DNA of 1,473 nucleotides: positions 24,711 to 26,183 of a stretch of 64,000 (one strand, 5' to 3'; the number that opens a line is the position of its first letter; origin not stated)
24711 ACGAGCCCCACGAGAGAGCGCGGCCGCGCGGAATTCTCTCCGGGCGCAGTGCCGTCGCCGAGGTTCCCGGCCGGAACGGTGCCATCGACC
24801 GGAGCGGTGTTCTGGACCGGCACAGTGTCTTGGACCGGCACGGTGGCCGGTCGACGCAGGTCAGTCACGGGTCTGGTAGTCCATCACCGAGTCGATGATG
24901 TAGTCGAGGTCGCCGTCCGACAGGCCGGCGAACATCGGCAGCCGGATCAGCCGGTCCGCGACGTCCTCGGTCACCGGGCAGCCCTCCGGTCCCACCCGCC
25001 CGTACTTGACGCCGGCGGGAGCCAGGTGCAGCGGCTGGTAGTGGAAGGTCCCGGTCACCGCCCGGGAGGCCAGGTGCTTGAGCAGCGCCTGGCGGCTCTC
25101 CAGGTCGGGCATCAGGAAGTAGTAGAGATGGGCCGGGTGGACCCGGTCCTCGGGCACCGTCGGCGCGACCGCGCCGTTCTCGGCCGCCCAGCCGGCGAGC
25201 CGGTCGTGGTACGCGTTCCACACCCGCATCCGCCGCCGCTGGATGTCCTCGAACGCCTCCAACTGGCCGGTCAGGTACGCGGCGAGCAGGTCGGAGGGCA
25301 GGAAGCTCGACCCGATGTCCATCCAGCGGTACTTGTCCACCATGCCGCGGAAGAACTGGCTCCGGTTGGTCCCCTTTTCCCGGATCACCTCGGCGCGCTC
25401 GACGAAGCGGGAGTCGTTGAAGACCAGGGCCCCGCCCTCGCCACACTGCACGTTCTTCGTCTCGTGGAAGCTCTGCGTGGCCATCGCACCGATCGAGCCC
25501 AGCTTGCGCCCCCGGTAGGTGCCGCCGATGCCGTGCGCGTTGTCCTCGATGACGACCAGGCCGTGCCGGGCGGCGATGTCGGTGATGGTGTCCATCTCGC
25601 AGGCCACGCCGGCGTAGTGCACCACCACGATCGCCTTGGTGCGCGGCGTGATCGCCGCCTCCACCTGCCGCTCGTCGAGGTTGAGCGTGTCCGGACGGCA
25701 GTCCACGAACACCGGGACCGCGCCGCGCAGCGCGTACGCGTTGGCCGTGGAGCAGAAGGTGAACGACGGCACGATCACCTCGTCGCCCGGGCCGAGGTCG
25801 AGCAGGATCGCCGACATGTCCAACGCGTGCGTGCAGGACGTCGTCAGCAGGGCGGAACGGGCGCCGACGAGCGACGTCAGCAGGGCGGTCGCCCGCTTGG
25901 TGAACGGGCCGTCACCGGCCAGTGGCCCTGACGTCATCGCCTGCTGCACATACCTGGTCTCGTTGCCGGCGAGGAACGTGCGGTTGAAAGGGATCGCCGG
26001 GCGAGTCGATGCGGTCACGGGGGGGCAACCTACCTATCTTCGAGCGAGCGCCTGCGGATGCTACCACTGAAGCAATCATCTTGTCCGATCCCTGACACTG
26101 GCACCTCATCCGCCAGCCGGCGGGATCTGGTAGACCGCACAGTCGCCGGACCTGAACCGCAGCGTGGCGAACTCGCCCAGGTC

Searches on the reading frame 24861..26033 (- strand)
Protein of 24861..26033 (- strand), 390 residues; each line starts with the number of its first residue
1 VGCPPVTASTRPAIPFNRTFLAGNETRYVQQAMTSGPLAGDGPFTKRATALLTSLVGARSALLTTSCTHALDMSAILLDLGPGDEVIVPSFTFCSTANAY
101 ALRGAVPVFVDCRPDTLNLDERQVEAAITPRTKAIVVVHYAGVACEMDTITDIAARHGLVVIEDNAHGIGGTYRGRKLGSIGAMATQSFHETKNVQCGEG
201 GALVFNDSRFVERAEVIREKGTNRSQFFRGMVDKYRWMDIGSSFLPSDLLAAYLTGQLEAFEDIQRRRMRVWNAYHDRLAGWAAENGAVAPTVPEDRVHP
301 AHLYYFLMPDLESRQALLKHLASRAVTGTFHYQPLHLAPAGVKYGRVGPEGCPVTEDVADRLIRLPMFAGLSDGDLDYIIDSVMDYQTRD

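Call 8: search_protein_families(library=pfam, proteins=[window:24861-26033:-], max_evalue=0.001)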
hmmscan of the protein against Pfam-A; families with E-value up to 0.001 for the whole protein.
window:24861-26033:- (390 aa): 3 families
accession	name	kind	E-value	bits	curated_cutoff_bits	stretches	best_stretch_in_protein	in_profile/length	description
PF01041.23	DegT_DnrJ_EryC1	-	8.6e-94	315.1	19.8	1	24-383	6-359/360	DegT/DnrJ/EryC1/StrS aminotransferase family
PF00155.27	Aminotran_1_2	-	4.4e-11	43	19.7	1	43-171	46-192/361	Aminotransferase class I and II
PF01053.26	Cys_Met_Meta_PP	-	0.00054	19.1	27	1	50-168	59-177/381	Cys/Met metabolism PLP-dependent enzyme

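Call 46: search_protein_families(library=ncbifam, proteins=[window:24861-26033:-], max_evalue=0.001)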
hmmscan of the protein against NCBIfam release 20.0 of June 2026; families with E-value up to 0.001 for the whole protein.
window:24861-26033:- (390 aa): 28 families (the best 25 are shown)
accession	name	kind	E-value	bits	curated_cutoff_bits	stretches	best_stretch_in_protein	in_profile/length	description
NF008687.0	PRK11706.1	equivalog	1.2e-162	541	375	1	14-386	2-373/375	dTDP-4-amino-4,6-dideoxygalactose transaminase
TIGR02379.1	ECA_wecE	subfamily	5.8e-152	505.8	434.85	1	14-386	2-374/376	dTDP-4-amino-4,6-dideoxy-D-glucose transaminase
TIGR03588.1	PseC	equivalog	2.6e-63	214.2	423.5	1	14-384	2-377/380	UDP-4-amino-4,6-dideoxy-N-acetyl-beta-L-altrosamine transaminase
NF008658.2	PRK11658.1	equivalog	7.7e-63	212.4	631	1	14-384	5-374/379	UDP-4-amino-4-deoxy-L-arabinose aminotransferase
TIGR04181.1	NHT_00031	hypoth_equivalog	1.6e-49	168.7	420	1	15-366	2-357/359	LegC family aminotransferase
TIGR04427.1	PLP_DesI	equivalog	4.5e-47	161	650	1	29-381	38-377/390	dTDP-4-dehydro-6-deoxyglucose aminotransferase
NF011936.0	PRK15407.1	equivalog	2.9e-39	135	423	1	78-221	108-251/440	lipopolysaccharide biosynthesis protein RfbH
NF041364.1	GntC_guanitoxin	equivalog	1.8e-10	40.2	415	1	56-166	58-175/356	guanitoxin biosynthesis PLP-dependent (S)-gamma-hydroxy-L-arginine cyclodehydratase GntC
NF005816.0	PRK07682.1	equivalog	4.5e-10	38.7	620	1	62-166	94-204/390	aminotransferase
NF005817.0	PRK07683.1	equivalog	2.8e-09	36.2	575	1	61-154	92-187/387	aminotransferase A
NF006488.0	PRK08912.1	equivalog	1.1e-08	34.4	498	1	60-165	89-199/387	aminotransferase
NF004770.0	PRK06108.1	subfamily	2.5e-08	33.1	422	1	57-165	95-210/396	pyridoxal phosphate-dependent aminotransferase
NF005732.0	PRK07550.1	equivalog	4e-08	32.7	366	1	48-165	83-206/389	aminotransferase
NF009079.0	PRK12414.1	subfamily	9.5e-08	31.4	481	1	64-139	96-170/384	methionine aminotransferase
NF004621.0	PRK05957.1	equivalog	1.3e-07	30.7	498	1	61-187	91-221/389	pyridoxal phosphate-dependent aminotransferase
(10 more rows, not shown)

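Call 47: search_solved_structures(query=window:24861-26033:-, max_evalue=1e-30)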
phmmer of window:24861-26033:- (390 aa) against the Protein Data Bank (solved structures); distinct sequences matched with E-value up to 1e-30: 35.
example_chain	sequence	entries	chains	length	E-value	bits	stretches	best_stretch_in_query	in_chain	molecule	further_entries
6blg_A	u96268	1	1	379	4.1e-122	410.8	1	13-386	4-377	dTDP-4-amino-4,6-dideoxygalactose transaminase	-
4piw_A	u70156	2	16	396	4.2e-122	410.7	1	13-386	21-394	TDP-4-keto-6-deoxy-D-glucose transaminase family protein | dTDP-4-amino-4,6-dideoxygalactose transaminase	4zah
3bn1_A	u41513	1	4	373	1.5e-54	188.4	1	12-382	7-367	Perosamine synthetase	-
3dr7_A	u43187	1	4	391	1.8e-54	188.1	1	12-382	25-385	Putative perosamine synthetase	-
3dr4_A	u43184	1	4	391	1.3e-53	185.3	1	12-382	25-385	Putative perosamine synthetase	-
1mdo_A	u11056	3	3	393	2.1e-51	178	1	14-382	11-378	ArnB aminotransferase | UDP-4-amino-4-deoxy-L-arabinose--oxoglutarate aminotransferase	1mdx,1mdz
4oca_A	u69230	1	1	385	1.4e-50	175.3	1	14-382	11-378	UDP-4-amino-4-deoxy-L-arabinose--oxoglutarate aminotransferase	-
5uid_A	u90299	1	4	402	2.5e-50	174.5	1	25-383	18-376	Aminotransferase TlmJ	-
8sng_A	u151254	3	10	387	2.8e-48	167.7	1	14-383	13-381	UDP-4-amino-4-deoxy-L-arabinose--oxoglutarate aminotransferase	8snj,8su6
4lc3_A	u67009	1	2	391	4.6e-47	163.8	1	8-384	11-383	Putative UDP-4-amino-4-deoxy-l-arabinose--oxoglutarate aminotransferase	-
8e77_A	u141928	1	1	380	1e-42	149.4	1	42-380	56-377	DegT/DnrJ/EryC1/StrS aminotransferase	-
8e75_A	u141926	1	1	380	1e-42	149.4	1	42-380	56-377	DegT/DnrJ/EryC1/StrS aminotransferase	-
3frk_A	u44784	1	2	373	2e-42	148.5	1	67-384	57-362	QdtB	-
5k8b_A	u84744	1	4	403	5.5e-42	147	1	47-333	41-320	8-amino-3,8-dideoxy-alpha-D-manno-octulosonate transaminase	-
7b0d_A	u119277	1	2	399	1e-41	146.2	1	53-380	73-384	Glutamine--scyllo-inositol transaminase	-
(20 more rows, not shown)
